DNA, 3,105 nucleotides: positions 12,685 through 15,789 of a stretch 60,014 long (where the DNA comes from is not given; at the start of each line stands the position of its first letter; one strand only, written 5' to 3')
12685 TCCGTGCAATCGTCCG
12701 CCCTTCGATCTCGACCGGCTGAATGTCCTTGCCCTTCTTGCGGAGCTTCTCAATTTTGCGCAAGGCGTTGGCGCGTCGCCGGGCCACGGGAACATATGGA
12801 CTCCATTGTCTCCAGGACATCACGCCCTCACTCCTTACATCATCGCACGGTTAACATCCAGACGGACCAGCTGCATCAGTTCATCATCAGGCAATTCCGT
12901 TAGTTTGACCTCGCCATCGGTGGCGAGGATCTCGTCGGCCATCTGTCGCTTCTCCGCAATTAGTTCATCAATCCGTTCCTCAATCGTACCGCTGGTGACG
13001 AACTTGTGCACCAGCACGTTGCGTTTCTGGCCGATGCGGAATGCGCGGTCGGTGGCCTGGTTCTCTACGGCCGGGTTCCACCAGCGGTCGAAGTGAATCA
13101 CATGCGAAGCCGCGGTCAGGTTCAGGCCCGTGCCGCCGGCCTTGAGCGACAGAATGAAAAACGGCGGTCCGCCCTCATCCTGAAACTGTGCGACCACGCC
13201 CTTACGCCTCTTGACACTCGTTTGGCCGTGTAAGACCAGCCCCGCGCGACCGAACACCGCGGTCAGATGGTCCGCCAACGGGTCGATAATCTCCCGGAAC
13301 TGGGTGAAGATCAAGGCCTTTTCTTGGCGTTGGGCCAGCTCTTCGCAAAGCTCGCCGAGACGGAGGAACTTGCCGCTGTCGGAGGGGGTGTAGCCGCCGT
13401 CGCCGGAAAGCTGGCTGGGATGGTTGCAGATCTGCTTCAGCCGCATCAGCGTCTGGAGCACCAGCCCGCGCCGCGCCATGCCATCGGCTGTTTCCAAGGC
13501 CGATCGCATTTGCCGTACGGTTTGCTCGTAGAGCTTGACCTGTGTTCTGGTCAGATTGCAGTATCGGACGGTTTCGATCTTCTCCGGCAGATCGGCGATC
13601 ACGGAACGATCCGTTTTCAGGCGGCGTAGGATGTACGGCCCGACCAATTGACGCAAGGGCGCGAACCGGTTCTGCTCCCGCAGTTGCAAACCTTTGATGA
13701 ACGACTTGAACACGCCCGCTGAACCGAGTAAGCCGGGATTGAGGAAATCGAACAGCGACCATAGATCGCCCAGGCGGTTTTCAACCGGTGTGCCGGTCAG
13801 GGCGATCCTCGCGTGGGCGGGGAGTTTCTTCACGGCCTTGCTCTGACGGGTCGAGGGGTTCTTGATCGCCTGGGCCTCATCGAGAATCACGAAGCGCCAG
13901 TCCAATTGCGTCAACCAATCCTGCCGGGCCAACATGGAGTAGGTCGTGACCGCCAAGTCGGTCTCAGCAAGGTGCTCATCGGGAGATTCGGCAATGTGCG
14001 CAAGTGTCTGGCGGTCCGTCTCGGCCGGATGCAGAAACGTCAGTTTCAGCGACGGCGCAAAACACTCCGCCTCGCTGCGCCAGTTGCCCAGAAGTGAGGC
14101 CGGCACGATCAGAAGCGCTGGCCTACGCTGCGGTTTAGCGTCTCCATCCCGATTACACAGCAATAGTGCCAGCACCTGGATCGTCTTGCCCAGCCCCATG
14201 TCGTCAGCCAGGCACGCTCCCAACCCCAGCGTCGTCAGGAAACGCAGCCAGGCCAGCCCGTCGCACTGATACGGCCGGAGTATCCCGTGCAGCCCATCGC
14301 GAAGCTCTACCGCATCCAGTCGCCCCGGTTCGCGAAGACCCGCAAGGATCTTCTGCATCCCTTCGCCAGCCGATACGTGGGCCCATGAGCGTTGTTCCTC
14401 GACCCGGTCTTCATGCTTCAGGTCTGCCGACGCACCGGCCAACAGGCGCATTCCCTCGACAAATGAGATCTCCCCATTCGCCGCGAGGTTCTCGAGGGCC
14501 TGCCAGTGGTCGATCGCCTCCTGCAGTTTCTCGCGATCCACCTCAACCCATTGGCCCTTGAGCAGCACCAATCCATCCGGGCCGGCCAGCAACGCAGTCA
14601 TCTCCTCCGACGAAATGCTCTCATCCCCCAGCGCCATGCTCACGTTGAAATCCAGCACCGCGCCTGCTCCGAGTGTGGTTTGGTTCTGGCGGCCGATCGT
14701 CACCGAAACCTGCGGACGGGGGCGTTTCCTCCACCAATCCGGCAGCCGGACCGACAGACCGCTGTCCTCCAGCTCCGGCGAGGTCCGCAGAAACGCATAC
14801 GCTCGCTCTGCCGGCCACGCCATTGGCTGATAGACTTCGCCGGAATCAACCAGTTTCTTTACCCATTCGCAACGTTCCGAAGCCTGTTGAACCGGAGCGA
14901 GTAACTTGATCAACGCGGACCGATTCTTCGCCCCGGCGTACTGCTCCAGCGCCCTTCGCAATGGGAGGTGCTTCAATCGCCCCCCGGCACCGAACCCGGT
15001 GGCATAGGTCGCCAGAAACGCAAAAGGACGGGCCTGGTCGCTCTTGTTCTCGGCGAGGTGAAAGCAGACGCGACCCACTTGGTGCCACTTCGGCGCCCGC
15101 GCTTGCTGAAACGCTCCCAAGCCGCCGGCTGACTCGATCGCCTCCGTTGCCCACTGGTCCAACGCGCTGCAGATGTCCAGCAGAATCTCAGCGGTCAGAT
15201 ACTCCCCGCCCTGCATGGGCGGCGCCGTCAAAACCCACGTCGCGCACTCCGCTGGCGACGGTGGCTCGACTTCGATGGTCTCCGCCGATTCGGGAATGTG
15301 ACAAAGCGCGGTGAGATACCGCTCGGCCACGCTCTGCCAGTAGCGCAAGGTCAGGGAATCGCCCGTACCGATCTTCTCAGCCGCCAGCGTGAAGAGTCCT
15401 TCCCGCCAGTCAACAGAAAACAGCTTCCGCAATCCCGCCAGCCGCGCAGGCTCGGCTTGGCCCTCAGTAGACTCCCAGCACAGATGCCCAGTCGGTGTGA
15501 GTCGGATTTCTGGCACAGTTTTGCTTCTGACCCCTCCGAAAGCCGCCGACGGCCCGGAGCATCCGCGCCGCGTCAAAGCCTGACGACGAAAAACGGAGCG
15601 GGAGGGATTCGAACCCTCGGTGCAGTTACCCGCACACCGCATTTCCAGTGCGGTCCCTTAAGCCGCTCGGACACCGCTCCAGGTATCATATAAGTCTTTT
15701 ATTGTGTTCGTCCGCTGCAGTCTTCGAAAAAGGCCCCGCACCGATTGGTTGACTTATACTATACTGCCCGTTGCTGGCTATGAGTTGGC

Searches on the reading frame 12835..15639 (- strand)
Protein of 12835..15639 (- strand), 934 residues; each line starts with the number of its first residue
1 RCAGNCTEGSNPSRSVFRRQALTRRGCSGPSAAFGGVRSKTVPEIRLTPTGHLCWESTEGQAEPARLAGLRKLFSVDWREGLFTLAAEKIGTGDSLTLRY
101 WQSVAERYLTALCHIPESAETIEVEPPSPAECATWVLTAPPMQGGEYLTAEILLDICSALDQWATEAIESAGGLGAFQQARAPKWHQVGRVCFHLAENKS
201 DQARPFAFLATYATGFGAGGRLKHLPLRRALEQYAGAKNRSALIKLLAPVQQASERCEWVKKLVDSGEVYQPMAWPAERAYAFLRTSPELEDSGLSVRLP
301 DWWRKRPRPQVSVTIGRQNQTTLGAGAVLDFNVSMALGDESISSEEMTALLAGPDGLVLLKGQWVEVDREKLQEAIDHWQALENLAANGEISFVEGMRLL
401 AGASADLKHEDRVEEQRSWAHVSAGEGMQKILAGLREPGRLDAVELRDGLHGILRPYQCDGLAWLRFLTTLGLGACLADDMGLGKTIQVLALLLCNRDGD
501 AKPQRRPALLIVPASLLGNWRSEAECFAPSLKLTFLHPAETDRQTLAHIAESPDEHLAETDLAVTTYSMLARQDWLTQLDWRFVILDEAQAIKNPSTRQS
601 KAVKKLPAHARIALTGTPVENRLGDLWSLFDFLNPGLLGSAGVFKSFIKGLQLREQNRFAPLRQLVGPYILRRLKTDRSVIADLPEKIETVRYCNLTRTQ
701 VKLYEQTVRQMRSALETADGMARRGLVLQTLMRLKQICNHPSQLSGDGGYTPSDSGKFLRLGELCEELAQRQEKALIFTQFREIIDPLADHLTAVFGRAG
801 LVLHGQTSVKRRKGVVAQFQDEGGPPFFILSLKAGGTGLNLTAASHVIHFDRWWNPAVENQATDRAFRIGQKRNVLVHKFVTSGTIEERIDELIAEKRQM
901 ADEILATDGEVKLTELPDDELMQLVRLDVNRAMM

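Call 79: search_protein_families(library=pfam, proteins=[window:12835-15639:-], max_evalue=0.01)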
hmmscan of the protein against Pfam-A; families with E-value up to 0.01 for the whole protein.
window:12835-15639:- (934 aa): 3 families
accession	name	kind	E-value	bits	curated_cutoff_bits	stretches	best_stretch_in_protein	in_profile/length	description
PF00176.29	SNF2-rel_dom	-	1e-63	215.6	24.9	1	457-742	1-289/290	SNF2-related domain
PF12419.13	DUF3670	-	1.5e-31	109.3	27.6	1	269-399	2-134/136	SNF2 Helicase protein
PF00271.37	Helicase_C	-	2.8e-20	73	23.5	1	763-870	5-110/110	Helicase conserved C-terminal domain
